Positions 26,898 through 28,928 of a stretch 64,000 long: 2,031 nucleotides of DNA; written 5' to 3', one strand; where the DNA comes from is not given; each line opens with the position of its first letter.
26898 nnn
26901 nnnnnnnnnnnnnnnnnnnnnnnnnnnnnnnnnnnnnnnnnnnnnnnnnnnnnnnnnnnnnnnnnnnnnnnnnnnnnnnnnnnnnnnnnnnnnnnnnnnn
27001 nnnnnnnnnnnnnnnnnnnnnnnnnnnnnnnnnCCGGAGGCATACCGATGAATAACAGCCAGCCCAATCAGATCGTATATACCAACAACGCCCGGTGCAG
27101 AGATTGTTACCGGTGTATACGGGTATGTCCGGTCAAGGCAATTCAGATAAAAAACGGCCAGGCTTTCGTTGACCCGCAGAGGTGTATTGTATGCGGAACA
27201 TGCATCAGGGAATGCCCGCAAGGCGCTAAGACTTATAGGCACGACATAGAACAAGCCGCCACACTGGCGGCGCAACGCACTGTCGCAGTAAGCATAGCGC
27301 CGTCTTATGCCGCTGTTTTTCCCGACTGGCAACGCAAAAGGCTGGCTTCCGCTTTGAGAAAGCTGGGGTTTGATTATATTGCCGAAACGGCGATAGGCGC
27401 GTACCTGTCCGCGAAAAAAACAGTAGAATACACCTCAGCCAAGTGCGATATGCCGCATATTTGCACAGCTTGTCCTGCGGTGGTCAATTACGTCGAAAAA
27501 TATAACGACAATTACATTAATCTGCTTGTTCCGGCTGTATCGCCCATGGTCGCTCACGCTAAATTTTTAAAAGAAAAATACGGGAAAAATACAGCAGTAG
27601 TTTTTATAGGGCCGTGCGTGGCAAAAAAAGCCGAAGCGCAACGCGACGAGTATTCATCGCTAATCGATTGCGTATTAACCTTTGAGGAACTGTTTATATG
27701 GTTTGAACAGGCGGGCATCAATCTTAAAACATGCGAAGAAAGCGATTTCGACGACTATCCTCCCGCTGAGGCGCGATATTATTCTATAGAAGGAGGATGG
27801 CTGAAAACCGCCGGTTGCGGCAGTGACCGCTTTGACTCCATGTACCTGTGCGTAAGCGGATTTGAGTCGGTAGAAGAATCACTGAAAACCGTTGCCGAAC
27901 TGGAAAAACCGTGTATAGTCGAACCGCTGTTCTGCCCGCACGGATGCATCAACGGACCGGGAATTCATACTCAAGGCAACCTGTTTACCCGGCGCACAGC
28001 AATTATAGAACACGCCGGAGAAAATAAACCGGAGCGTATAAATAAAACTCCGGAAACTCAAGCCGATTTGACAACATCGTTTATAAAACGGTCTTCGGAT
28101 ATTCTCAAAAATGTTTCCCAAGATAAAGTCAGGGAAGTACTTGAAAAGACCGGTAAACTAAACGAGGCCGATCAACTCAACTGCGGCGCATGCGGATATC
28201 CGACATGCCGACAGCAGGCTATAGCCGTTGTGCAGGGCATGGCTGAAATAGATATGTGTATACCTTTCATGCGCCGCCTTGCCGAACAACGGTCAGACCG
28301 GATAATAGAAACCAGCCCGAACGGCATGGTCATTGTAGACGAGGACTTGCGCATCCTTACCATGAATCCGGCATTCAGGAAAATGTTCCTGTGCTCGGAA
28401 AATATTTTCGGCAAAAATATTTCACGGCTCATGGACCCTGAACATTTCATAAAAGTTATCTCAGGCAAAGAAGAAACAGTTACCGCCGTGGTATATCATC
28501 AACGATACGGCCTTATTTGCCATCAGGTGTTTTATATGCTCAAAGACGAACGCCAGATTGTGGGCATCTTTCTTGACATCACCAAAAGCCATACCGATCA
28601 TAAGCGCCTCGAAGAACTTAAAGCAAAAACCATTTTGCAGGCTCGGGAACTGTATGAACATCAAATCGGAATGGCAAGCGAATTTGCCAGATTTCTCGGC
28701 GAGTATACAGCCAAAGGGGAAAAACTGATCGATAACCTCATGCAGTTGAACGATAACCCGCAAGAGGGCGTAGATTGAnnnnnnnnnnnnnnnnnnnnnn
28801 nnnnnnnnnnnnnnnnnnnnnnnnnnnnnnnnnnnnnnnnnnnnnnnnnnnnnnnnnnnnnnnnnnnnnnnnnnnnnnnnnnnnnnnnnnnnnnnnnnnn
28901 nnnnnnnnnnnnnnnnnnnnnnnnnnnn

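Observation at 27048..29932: Sensory (HydS-type) [FeFe]-hydrogenase with PAS domain, translationally coupled to a PP2C phosphatase, at the end of a rex-hydCBA operon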

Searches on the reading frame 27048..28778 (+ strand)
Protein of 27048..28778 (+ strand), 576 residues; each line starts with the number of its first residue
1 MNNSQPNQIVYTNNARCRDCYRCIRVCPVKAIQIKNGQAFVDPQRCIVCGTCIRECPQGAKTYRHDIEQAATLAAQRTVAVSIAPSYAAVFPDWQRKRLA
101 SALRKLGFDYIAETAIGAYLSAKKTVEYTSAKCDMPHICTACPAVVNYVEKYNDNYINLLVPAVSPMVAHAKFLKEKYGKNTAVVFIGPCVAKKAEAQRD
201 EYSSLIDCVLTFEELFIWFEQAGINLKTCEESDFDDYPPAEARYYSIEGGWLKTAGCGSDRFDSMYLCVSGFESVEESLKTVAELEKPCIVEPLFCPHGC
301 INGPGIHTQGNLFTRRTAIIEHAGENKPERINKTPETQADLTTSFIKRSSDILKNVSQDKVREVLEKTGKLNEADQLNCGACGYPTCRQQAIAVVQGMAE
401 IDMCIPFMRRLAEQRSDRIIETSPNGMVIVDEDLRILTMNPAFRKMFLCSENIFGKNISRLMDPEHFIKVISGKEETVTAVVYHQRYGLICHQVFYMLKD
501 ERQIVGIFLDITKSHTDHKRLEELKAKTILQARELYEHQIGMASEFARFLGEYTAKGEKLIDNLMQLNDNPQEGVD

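Call 3: search_protein_families(library=pfam, proteins=[window:27048-28778:+], max_evalue=0.01)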
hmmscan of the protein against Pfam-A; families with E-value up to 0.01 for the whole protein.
window:27048-28778:+ (576 aa): 17 families
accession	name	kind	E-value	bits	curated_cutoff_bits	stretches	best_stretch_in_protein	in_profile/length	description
PF02906.19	Fe_hyd_lg_C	-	1.3e-52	179.3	22.1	1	78-304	2-245/245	Iron only hydrogenase large subunit, C-terminal domain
PF04060.18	FeS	-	4e-12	46.1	23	1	376-406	3-33/33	Putative Fe-S cluster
PF13237.11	Fer4_10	-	1e-09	38.6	25.5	2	10-57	2-53/53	4Fe-4S dicluster domain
PF00037.32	Fer4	-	6.9e-08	32.4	21.1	2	40-60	2-22/24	4Fe-4S binding domain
PF13188.13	PAS_8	-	7.1e-08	32.5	21.8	1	417-469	4-54/65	PAS domain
PF12838.12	Fer4_7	-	1.7e-07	32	27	1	16-60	1-52/52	4Fe-4S dicluster domain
PF13187.11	Fer4_9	-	3.1e-07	30.8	27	1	16-60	1-51/52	4Fe-4S dicluster domain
PF00989.32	PAS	-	4.2e-07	30.4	22.6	1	417-471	4-66/113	PAS fold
PF12837.12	Fer4_6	-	4.9e-06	26.7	25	2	41-60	4-23/24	4Fe-4S binding domain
PF13426.13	PAS_9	-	1.1e-05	26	27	1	424-512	1-102/103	PAS domain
PF14697.11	Fer4_21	-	1.2e-05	25.8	35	2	5-33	29-58/59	4Fe-4S dicluster domain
PF13484.11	Fer4_16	-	0.00017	22.7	30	1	16-47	1-30/66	4Fe-4S double cluster binding domain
PF13746.11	Fer4_18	-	0.0012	19.4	27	1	12-58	56-97/114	4Fe-4S dicluster domain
PF25160.1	LdpA_Fe-S-bd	-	0.0013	18.9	27.6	1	19-59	4-41/49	LdpA Fe-S cluster-binding domain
PF12797.12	Fer4_2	-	0.0023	18.2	24.5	1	40-57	4-21/22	4Fe-4S binding domain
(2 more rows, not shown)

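Call 4: search_protein_families(library=ncbifam, proteins=[window:27048-28778:+], max_evalue=0.01)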
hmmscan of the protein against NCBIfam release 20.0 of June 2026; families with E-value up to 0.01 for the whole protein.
window:27048-28778:+ (576 aa): 78 families (the best 25 are shown)
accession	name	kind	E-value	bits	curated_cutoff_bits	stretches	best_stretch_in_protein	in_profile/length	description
TIGR04105.1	FeFe_hydrog_B1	subfamily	7.9e-56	189.6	450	1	23-308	166-460/462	monomeric [FeFe] hydrogenase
TIGR02512.1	FeFe_hydrog_A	subfamily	8.5e-29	100.6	405.95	1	10-236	2-267/375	[FeFe] hydrogenase, group A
NF040763.1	FeFe_hydrog_A6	exception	2.6e-28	98.7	765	1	8-236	138-405/571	NADH-dependent [FeFe] hydrogenase, group A6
NF040762.1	Hydr_FeFe_Clost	exception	1e-16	60.7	900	1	14-236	143-404/572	ferredoxin hydrogenase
TIGR01944.1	rnfB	subfamily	2.1e-13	50.3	68.7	2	3-74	101-173/190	RnfABCDGE type electron transport complex subunit B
NF041836.1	rnfB_Methano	equivalog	7.6e-12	45.2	445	2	14-60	215-261/265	Rnf electron transport complex subunit RnfB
NF005505.0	PRK07118.1-4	equivalog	8.9e-12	45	378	2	13-60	214-261/265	Fe-S cluster domain-containing protein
NF005503.0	PRK07118.1-2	equivalog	9e-12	44.8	252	1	20-59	143-182/292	RnfABCDGE type electron transport complex subunit B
NF005504.0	PRK07118.1-3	equivalog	4.3e-11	42.7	437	1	14-60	218-264/293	Fe-S cluster domain-containing protein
NF005506.0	PRK07118.1-5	equivalog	8.2e-11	41.8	388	2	14-61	215-262/279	Fe-S cluster domain-containing protein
NF040864.1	HgcB_ferredoxin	equivalog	4.3e-10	39.3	99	1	13-72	12-72/93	mercury methylation ferredoxin HgcB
NF043069.1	T4HPD_activ_SAM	equivalog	2.3e-09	37.1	425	1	7-63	44-99/299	trans-4-hydroxy-L-proline dehydratase activase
NF003475.0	PRK05113.1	equivalog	3.3e-09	36.9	203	2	375-409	45-78/190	electron transport complex subunit RsxB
NF040770.1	hetero_SS_HdrA2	exception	4.8e-09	34.9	1100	1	12-70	574-632/777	CoB-CoM heterodisulfide reductase HdrA2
TIGR04041.1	activase_YjjW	hypoth_equivalog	6e-09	35.7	250.2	1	15-70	41-96/276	YjjW family glycine radical enzyme activase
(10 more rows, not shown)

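Call 6: search_solved_structures(query=window:27048-28778:+, show_alignments=3, max_evalue=0.001)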
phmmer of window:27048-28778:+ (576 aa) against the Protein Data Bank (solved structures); distinct sequences matched with E-value up to 0.001: 69 (the best 60 are shown).
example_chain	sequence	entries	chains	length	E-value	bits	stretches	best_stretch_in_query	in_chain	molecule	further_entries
8a6t_A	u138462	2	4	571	3.2e-25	92.1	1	45-252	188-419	Electron bifurcating hydrogenase subunit HydA1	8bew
9rkm_A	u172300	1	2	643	1.4e-22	83.4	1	4-236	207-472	[FeFe]-hydrogenase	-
30jk_A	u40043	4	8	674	1.6e-22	83.2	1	4-236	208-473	[FeFe]-hydrogenase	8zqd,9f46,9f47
7p5h_A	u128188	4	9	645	7.4e-21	77.6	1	44-236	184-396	Fe-hydrogenase, subunit alpha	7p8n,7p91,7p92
7q4v_A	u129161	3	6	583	4.4e-18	68.5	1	13-239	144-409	Iron hydrogenase HydA1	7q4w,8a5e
7qv7_D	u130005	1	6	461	5.3e-18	68.2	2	77-236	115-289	Hydrogen dependent carbon dioxide reductase subunit HydA2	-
6gly_A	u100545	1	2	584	8.1e-16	61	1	40-240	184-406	Iron hydrogenase 1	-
6gm4_A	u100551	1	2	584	2.1e-15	59.7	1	40-241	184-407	Iron hydrogenase 1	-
7qhf_A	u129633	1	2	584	2.9e-15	59.2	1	40-241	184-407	Iron hydrogenase 1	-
9rjq_A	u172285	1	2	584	3.3e-15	59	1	40-241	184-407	Iron hydrogenase 1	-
6gm0_A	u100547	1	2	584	3.3e-15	59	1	40-241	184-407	Iron hydrogenase 1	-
4xdc_A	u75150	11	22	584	3.5e-15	58.9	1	40-241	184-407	Iron hydrogenase 1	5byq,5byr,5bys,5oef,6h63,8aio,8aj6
4xdd_A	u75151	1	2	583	3.5e-15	58.9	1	40-241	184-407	Iron hydrogenase 1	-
1c4a_A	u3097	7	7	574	3.6e-15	58.9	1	40-240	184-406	PROTEIN (FE-ONLY HYDROGENASE) | PROTEIN (PERIPLASMIC HYDROGENASE 1) | Iron hydrogenase 1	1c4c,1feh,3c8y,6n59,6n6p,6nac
5la3_A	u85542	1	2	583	3.7e-15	58.8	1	40-240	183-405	Iron hydrogenase 1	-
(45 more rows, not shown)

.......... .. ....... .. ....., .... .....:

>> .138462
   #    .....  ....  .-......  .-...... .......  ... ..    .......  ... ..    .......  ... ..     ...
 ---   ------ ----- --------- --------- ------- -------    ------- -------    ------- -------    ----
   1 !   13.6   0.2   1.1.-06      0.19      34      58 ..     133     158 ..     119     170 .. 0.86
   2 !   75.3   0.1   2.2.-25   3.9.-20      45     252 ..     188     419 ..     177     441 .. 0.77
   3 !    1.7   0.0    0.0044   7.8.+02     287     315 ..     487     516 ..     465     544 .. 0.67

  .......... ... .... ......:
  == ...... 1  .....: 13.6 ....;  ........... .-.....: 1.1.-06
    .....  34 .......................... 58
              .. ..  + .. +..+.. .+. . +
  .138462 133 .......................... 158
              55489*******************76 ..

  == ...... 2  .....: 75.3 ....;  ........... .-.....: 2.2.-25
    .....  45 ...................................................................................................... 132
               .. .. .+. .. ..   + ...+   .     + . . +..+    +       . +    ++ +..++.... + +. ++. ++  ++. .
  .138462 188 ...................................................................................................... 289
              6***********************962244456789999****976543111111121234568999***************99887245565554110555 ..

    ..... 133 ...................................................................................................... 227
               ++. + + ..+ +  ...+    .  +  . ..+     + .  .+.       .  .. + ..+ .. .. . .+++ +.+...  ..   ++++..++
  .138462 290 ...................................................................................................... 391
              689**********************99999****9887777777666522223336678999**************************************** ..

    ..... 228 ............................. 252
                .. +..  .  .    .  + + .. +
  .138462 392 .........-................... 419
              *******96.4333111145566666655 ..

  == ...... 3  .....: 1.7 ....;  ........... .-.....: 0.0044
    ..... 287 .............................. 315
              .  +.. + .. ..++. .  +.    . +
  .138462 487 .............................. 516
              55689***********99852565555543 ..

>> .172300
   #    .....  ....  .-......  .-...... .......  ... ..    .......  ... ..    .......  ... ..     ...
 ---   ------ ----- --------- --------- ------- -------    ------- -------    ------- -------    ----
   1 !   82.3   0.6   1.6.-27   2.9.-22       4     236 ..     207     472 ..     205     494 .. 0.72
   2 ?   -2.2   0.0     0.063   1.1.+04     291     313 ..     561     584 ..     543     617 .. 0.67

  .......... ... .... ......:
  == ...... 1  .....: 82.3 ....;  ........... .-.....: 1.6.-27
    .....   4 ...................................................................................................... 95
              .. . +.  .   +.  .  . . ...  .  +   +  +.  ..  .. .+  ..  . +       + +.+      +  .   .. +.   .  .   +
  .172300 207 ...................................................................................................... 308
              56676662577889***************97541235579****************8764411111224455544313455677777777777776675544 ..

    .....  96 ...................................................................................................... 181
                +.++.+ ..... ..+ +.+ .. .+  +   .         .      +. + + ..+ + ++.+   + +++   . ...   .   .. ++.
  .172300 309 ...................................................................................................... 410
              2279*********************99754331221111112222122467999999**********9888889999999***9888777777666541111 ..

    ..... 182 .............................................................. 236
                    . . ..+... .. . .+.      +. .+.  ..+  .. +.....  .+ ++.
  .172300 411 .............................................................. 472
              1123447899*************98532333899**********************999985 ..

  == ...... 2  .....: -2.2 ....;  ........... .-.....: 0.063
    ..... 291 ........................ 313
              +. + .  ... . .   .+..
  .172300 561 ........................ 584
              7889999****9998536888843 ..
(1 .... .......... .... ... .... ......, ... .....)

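Call 66: search_protein_families(library=padloc, proteins=[window:27048-28778:+], max_evalue=0.001)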
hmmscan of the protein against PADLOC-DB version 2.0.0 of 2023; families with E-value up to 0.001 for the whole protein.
window:27048-28778:+ (576 aa): 0 families
